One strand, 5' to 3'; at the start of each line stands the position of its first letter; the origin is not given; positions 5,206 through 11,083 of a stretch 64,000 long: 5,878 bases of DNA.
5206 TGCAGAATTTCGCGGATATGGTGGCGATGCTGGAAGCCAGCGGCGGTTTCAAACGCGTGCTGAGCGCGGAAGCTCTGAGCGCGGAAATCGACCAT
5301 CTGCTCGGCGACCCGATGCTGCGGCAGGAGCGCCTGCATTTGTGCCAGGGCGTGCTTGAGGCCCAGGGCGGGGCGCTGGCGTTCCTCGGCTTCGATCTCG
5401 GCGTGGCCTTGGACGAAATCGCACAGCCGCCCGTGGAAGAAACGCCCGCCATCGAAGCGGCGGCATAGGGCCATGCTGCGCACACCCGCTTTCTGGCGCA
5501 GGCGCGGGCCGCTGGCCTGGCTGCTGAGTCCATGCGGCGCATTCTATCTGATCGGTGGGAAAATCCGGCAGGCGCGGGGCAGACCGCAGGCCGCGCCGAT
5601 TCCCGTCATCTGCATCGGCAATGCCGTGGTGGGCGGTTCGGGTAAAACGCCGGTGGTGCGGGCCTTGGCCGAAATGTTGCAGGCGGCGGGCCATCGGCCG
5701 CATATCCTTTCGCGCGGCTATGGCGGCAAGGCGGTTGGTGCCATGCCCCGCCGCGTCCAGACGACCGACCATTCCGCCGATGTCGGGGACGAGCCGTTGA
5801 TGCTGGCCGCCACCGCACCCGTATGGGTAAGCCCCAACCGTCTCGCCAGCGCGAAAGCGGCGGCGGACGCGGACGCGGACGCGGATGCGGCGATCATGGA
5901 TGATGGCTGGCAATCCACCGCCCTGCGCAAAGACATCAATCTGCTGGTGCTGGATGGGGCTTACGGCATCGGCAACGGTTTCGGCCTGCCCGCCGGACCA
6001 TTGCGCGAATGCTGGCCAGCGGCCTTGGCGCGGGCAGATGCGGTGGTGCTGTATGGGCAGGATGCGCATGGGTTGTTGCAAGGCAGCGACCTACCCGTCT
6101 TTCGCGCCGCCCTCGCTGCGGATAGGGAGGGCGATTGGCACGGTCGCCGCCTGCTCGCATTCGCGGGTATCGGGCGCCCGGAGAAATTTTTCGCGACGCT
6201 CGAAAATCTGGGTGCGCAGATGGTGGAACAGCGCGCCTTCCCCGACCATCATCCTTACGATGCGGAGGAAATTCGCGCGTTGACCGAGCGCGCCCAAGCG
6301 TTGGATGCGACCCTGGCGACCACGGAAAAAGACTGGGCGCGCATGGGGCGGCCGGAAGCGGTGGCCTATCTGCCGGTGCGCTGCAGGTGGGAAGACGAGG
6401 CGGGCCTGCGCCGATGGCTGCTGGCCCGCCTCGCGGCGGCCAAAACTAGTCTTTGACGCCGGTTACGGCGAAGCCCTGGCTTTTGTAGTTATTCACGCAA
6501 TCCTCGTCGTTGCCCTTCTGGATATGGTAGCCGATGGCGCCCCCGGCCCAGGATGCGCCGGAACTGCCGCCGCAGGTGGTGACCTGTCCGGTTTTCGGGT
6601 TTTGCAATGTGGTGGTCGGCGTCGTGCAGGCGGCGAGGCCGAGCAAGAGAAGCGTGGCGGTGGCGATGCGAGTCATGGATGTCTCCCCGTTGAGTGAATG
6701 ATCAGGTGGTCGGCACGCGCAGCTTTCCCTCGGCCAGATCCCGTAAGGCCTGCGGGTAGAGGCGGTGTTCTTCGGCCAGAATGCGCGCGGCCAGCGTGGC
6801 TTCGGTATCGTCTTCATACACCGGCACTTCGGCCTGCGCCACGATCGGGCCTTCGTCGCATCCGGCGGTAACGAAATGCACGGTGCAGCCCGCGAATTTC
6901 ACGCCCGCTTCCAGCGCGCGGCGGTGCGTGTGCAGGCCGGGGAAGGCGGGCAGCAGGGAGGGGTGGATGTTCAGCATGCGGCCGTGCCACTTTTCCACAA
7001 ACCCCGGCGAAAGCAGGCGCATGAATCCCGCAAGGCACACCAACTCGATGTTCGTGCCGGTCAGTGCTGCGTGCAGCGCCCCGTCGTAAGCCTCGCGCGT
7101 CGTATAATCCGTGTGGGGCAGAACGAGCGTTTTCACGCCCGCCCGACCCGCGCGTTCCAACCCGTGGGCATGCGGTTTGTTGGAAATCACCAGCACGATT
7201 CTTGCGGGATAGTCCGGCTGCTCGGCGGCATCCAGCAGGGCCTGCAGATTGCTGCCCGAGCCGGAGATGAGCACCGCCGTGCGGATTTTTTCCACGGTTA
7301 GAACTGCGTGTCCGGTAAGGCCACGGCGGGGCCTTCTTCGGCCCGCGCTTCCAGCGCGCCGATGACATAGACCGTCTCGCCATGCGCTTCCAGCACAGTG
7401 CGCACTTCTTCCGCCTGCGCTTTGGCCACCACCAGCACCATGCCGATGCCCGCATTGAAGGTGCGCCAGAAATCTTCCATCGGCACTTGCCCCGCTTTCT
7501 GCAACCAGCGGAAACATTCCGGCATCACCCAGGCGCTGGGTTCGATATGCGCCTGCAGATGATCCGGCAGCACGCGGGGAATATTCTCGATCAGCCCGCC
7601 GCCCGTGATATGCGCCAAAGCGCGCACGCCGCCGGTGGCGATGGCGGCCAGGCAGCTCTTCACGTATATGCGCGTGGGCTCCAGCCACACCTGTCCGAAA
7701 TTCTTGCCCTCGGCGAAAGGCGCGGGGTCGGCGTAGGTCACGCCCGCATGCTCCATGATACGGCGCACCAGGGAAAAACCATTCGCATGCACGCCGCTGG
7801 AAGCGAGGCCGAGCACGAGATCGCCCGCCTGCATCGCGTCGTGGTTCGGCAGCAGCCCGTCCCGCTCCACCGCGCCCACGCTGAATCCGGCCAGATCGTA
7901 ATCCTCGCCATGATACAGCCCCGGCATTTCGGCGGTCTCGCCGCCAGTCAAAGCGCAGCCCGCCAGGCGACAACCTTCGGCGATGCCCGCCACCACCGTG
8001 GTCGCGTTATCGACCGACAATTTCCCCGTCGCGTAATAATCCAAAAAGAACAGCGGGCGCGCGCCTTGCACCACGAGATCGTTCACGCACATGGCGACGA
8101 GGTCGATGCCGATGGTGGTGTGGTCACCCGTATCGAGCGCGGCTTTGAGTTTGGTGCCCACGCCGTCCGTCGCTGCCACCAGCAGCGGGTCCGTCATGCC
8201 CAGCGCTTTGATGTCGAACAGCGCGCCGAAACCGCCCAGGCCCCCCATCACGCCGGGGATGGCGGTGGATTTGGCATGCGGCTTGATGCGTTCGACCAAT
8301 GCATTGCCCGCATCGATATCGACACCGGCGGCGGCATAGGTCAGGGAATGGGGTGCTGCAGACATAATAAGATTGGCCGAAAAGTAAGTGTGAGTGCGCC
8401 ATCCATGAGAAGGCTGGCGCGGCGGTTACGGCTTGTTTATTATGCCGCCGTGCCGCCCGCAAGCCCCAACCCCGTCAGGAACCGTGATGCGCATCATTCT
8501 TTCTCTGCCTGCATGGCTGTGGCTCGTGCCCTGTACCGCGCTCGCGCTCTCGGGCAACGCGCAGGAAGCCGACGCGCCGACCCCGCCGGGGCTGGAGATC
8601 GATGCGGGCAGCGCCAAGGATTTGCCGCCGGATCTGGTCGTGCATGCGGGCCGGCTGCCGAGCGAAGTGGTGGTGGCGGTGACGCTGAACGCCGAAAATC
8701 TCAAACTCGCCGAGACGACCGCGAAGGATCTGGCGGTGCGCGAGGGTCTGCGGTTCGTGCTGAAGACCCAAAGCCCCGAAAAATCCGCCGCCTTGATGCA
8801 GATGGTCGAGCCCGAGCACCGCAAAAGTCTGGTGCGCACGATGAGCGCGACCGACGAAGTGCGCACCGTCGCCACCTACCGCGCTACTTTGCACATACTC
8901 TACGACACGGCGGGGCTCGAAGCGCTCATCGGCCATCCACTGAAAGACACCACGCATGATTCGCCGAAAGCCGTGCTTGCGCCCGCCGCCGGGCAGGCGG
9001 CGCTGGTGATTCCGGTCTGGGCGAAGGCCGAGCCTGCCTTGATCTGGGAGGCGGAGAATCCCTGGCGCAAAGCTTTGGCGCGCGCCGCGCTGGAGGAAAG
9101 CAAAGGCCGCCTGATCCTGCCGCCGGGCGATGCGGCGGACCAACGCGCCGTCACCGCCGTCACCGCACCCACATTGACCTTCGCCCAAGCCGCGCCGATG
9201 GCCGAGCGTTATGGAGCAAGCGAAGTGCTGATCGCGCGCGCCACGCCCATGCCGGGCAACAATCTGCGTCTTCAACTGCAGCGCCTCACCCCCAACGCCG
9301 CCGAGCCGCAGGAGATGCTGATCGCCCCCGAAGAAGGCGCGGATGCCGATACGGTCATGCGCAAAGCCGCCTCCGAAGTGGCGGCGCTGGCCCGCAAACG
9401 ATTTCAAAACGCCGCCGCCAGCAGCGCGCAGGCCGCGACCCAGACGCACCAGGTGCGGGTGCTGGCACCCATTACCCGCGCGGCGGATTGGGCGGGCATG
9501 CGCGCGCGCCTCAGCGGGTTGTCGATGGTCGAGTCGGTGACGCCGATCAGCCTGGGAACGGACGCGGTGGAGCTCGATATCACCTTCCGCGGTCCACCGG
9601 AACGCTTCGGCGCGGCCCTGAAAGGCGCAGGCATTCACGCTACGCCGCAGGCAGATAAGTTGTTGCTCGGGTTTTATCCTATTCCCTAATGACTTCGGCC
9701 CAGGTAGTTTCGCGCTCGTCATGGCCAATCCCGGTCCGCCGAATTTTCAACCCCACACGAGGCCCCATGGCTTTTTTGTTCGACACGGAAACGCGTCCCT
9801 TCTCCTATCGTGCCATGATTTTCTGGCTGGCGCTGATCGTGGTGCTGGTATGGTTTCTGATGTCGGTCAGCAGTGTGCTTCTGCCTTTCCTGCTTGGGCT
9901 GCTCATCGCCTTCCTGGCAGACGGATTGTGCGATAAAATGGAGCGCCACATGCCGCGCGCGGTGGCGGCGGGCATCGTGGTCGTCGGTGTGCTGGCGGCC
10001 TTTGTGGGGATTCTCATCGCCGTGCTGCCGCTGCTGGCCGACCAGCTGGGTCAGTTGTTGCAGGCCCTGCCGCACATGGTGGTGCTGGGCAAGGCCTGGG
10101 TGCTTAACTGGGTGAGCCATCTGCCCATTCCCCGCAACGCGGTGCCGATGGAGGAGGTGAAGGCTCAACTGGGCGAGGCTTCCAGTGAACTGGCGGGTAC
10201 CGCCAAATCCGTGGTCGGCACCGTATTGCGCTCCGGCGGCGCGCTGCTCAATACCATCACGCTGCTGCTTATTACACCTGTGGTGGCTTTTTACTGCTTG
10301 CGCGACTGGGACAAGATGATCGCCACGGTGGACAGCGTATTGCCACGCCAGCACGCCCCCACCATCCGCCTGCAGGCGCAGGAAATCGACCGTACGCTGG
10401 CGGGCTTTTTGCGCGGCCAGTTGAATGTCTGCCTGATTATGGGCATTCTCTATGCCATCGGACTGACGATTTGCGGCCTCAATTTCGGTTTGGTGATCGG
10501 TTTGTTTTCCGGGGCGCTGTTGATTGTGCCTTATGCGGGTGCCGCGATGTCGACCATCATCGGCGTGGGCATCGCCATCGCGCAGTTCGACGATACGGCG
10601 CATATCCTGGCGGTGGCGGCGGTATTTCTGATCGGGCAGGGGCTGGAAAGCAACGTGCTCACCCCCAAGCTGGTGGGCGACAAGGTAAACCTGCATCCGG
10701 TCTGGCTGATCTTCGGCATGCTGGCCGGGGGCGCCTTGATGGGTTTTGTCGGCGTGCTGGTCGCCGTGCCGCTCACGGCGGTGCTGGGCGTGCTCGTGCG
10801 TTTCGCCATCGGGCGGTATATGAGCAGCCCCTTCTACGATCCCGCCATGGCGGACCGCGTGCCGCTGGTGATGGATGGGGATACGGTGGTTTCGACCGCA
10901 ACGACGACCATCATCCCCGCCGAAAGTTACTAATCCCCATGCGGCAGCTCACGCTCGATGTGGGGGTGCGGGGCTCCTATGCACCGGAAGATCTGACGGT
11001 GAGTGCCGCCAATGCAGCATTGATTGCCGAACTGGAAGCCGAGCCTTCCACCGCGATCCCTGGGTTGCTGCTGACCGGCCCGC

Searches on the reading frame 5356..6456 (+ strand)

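Call 66: search_protein_families(library=pfam, proteins=[window:5356-6456:+], max_evalue=0.001)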
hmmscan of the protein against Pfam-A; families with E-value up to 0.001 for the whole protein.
window:5356-6456:+ (366 aa): 1 family
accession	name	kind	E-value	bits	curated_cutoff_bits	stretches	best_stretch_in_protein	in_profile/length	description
PF02606.20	LpxK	-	5.8e-92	308.7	27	1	53-359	1-327/328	Tetraacyldisaccharide-1-P 4'-kinase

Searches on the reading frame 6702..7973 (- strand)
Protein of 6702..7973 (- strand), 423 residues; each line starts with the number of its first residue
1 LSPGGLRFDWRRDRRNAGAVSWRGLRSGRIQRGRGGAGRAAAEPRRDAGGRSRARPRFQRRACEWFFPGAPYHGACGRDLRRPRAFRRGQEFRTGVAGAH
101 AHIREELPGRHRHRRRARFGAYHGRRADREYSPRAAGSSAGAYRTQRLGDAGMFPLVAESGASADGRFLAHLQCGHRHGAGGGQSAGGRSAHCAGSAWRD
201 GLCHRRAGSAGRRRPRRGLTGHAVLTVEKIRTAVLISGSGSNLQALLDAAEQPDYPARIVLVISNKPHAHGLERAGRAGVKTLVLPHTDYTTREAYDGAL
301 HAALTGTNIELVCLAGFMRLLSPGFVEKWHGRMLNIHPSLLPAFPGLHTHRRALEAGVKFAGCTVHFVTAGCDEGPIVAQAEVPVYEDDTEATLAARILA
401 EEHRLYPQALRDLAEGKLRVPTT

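Call 66: search_protein_families(library=pfam, proteins=[window:6702-7973:-], max_evalue=0.001)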
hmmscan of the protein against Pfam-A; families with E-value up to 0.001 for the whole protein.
window:6702-7973:- (423 aa): 1 family
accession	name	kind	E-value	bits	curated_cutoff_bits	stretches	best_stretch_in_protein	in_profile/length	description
PF00551.24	Formyl_trans_N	-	2.7e-59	200.4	26.1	1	231-410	2-181/181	Formyl transferase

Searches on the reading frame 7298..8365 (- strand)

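Call 23: search_protein_families(library=pfam, proteins=[window:7298-8365:-], max_evalue=0.0001)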
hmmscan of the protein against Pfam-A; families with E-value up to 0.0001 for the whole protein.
window:7298-8365:- (355 aa): 2 families
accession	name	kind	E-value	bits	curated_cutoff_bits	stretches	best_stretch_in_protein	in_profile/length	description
PF02769.27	AIRS_C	-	2e-35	122.7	23.1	1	179-344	1-151/156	AIR synthase related protein, C-terminal domain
PF00586.29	AIRS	-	1.2e-21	77.7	24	1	60-166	13-112/112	AIR synthase related protein, N-terminal domain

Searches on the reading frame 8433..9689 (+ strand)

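Call 23: search_protein_families(library=pfam, proteins=[window:8433-9689:+], max_evalue=0.0001)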
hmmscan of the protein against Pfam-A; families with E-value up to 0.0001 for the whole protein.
window:8433-9689:+ (418 aa): 1 family
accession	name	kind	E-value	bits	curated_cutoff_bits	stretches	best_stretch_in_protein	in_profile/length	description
PF09839.14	DUF2066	-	3.6e-10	40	23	1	198-319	112-227/232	Uncharacterized protein conserved in bacteria (DUF2066)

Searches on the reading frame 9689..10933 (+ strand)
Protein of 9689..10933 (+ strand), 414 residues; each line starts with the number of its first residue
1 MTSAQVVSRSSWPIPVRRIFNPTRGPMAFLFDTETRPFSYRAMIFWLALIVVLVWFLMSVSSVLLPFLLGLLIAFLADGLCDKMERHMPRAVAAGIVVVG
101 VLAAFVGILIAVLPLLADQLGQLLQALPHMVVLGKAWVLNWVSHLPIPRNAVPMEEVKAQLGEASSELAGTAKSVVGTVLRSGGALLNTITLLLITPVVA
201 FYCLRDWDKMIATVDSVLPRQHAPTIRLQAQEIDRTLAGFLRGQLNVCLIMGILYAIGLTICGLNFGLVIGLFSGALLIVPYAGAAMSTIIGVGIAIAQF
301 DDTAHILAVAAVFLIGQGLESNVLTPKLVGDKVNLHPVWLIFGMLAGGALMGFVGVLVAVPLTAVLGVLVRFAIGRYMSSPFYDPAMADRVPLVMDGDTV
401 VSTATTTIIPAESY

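Call 23: search_protein_families(library=pfam, proteins=[window:9689-10933:+], max_evalue=0.0001)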
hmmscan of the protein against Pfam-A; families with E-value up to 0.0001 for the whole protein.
window:9689-10933:+ (414 aa): 1 family
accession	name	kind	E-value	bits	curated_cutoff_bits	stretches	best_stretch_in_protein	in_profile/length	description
PF01594.21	AI-2E_transport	-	1.6e-59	202.2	34.3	1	43-370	4-323/327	AI-2E family transporter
